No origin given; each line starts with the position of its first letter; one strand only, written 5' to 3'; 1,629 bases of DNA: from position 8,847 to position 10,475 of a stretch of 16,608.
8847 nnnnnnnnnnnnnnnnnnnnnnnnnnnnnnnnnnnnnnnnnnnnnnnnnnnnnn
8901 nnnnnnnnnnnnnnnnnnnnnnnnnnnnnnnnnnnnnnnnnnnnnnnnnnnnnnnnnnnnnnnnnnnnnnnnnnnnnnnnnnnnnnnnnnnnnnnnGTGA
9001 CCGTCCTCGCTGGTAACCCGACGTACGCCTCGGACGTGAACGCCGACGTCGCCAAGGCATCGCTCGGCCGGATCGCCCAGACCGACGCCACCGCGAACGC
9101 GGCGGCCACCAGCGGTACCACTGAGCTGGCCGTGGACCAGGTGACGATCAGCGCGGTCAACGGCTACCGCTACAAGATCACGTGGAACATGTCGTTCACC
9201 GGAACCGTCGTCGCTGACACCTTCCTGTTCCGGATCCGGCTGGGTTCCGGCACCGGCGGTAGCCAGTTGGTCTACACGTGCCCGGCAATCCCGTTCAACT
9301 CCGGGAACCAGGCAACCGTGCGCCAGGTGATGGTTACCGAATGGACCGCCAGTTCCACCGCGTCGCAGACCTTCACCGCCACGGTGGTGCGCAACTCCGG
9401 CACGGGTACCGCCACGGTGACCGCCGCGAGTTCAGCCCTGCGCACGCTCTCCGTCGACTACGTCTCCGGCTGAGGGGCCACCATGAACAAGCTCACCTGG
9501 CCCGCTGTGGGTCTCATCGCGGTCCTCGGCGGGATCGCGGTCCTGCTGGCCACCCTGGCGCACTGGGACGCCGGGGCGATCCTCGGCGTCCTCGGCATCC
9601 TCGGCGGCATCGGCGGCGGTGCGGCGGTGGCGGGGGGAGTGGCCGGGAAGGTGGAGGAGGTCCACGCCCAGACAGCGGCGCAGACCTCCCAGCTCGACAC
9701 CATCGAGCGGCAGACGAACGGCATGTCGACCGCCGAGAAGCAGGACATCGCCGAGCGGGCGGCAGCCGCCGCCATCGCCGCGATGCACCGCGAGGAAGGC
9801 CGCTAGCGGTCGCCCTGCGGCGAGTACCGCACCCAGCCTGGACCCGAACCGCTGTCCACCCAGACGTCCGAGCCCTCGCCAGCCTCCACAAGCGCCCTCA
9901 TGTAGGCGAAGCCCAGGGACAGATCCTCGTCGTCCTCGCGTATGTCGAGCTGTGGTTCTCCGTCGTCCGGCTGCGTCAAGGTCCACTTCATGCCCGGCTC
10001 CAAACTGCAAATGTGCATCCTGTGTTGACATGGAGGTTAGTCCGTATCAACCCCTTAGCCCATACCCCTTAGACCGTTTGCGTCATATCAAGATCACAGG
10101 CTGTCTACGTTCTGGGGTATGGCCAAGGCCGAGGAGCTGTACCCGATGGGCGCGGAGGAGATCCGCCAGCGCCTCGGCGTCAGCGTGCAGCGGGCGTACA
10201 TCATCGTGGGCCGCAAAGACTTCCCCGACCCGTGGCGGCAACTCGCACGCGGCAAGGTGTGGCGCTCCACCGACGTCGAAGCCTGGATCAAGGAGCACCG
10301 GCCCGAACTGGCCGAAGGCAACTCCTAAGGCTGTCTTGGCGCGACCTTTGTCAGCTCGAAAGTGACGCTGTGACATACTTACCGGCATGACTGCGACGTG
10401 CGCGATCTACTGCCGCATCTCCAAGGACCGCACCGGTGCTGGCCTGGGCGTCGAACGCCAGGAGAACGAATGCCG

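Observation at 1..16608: Complete 16.5 kb circular mini-siphovirus-like element with integrase but no recognisable endolysin, repressor or replication enzymes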

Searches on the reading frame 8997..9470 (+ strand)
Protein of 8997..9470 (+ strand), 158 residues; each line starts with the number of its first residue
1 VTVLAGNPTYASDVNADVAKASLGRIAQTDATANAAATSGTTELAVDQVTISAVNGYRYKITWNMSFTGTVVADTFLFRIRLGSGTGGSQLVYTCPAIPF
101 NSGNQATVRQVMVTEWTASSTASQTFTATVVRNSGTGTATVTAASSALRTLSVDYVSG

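Call 8: search_protein_families(library=pfam, max_evalue=0.01, proteins=[window:8997-9470:+])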
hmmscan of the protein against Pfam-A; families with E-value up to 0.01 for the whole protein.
window:8997-9470:+ (158 aa): 0 families

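Call 10: search_protein_families(library=phrogs, max_evalue=0.01, proteins=[window:8997-9470:+])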
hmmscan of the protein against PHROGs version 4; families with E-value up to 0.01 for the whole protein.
window:8997-9470:+ (158 aa): 0 families

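Call 37: search_solved_structures(query=window:8997-9470:+, max_evalue=10)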
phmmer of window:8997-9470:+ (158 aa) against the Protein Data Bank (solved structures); distinct sequences matched with E-value up to 10: 2.
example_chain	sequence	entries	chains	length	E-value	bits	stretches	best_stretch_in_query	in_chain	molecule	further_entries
6jf1_A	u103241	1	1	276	0.028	18.1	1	45-109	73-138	Lipoprotein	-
4q5t_A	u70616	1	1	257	0.78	13.4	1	47-114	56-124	Lipoprotein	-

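Call 63: predict_structure(protein=window:8997-9470:+)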
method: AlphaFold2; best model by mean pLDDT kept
length: 158 residues; sequences in the alignment: 1
mean_pLDDT: 52.3   pTM: 0.46
mean pLDDT of the five models: 52.3, 38.6, 38.1, 37.9, 33.4
residues with pLDDT >= 90: 0; 70-90: 6; 50-70: 78; < 50: 74
segments of 3 or more residues with pLDDT < 50: 1-32, 34-39, 72-76, 85-96, 145-158
pLDDT, mean of each block of 10 residues (from residue 1): 39 37 44 48 60 68 61 48 49 49 59 67 66 53 46 40
secondary structure, 60 per line:
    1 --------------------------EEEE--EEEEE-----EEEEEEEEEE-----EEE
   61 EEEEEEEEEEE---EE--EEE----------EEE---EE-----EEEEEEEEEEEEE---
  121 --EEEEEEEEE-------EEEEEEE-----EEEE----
elements in order: E27-30 E33-37 E43-52 E58-71 E79-81 E92-94 E105-117 E123-131 E139-145 E151-154

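Call 65: search_protein_families(library=ncbifam, max_evalue=0.1, proteins=[window:8997-9470:+])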
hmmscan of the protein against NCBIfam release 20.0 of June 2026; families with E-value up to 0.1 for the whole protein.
window:8997-9470:+ (158 aa): 1 family
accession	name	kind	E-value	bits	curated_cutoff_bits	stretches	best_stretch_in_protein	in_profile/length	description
NF008658.2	PRK11658.1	equivalog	0.047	12.3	631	0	11-65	238-292/379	UDP-4-amino-4-deoxy-L-arabinose aminotransferase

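Call 66: search_protein_families(library=pfam, max_evalue=5, proteins=[window:8997-9470:+])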
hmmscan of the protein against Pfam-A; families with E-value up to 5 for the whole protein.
window:8997-9470:+ (158 aa): 1 family
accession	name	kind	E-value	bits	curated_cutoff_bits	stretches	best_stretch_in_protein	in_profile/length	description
PF09167.16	DUF1942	-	0.14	12.8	22.4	1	23-75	38-88/123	Domain of unknown function (DUF1942)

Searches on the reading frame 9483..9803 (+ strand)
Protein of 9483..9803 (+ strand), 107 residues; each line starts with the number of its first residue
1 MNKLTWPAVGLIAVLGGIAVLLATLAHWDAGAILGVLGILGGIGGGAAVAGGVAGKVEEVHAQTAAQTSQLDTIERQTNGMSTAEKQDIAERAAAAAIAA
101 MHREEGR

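Call 8: search_protein_families(library=pfam, max_evalue=0.01, proteins=[window:9483-9803:+])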
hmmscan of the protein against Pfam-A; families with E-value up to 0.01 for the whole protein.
window:9483-9803:+ (107 aa): 0 families

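Call 11: search_protein_families(library=phrogs, max_evalue=0.01, proteins=[window:9483-9803:+])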
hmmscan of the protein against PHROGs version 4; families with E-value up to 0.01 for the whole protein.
window:9483-9803:+ (107 aa): 1 family
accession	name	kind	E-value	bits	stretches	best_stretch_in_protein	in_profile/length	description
phrog_18885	-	unknown function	0.003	18.1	1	31-89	12-69/274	-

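Call 65: search_protein_families(library=ncbifam, max_evalue=0.1, proteins=[window:9483-9803:+])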
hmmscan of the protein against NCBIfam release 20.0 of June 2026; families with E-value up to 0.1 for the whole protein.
window:9483-9803:+ (107 aa): 1 family
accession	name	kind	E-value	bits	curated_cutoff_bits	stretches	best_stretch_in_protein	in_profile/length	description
NF058603.1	SCO2097_fam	equivalog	0.033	14.5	110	1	9-88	44-115/129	SCO2097 family morphological protein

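Call 66: search_protein_families(library=pfam, max_evalue=5, proteins=[window:9483-9803:+])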
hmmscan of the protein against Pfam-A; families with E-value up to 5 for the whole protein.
window:9483-9803:+ (107 aa): 5 families
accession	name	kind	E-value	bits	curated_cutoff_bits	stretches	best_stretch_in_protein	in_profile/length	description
PF23933.1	DUF7269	-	0.014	15.9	29.1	1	9-106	1-107/162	Family of unknown function (DUF7269)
PF20315.3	DUF6611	-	0.036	14.6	27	1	5-95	53-143/168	Family of unknown function (DUF6611)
PF13558.12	SbcC_Walker_B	-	0.066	13.9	27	1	63-105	15-57/90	SbcC/RAD50-like, Walker B motif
PF24233.1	DUF7446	-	0.088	13.1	24.1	1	77-106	20-49/70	Family of unknown function (DUF7446)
PF11272.13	DUF3072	-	0.3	11.4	27.5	1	64-107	16-56/56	Protein of unknown function (DUF3072)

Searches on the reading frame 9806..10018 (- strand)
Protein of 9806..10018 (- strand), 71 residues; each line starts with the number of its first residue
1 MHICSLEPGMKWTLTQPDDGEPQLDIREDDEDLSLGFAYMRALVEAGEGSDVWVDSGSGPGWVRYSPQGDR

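Call 8: search_protein_families(library=pfam, max_evalue=0.01, proteins=[window:9806-10018:-])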
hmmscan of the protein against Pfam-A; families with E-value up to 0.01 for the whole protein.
window:9806-10018:- (71 aa): 0 families

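Call 11: search_protein_families(library=phrogs, max_evalue=0.01, proteins=[window:9806-10018:-])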
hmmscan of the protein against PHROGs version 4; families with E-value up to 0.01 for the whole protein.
window:9806-10018:- (71 aa): 0 families

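Call 65: search_protein_families(library=ncbifam, max_evalue=0.1, proteins=[window:9806-10018:-])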
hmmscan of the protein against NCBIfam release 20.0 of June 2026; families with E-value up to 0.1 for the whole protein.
window:9806-10018:- (71 aa): 0 families

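Call 66: search_protein_families(library=pfam, max_evalue=5, proteins=[window:9806-10018:-])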
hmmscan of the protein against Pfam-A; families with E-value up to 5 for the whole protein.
window:9806-10018:- (71 aa): 1 family
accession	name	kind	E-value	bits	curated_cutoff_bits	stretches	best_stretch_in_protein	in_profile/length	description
PF17648.7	Luciferase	-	0.11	13.1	23.7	1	32-70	14-50/63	Luciferase domain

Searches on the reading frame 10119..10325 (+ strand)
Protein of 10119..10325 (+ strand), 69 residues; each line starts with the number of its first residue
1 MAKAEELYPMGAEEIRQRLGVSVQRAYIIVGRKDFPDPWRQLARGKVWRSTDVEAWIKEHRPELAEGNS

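Call 8: search_protein_families(library=pfam, max_evalue=0.01, proteins=[window:10119-10325:+])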
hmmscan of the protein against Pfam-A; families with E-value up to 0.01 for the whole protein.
window:10119-10325:+ (69 aa): 0 families

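Call 11: search_protein_families(library=phrogs, max_evalue=0.01, proteins=[window:10119-10325:+])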
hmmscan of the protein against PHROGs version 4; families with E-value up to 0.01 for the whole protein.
window:10119-10325:+ (69 aa): 2 families
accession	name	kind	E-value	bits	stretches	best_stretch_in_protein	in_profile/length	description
phrog_66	-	integration and excision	7.7e-06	26.8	1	10-63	94-146/412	excisionase and transcriptional regulator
phrog_597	-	DNA, RNA and nucleotide metabolism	0.00048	21.2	1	11-61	114-165/200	DNA binding protein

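Call 65: search_protein_families(library=ncbifam, max_evalue=0.1, proteins=[window:10119-10325:+])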
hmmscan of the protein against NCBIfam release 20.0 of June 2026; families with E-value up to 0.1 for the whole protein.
window:10119-10325:+ (69 aa): 1 family
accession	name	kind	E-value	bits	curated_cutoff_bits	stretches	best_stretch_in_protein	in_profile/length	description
NF041214.1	plasmid_TraB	equivalog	0.055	11.9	800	1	13-60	572-619/639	plasmid transfer protein TraB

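Call 66: search_protein_families(library=pfam, max_evalue=5, proteins=[window:10119-10325:+])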
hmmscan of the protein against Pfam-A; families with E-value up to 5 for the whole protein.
window:10119-10325:+ (69 aa): 2 families
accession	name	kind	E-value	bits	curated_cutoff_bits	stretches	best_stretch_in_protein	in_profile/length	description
PF12728.13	HTH_17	-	0.026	15.2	27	1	11-60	3-50/51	Helix-turn-helix domain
PF08734.17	GYD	-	0.23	11.9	31.4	1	12-35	26-49/91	GYD domain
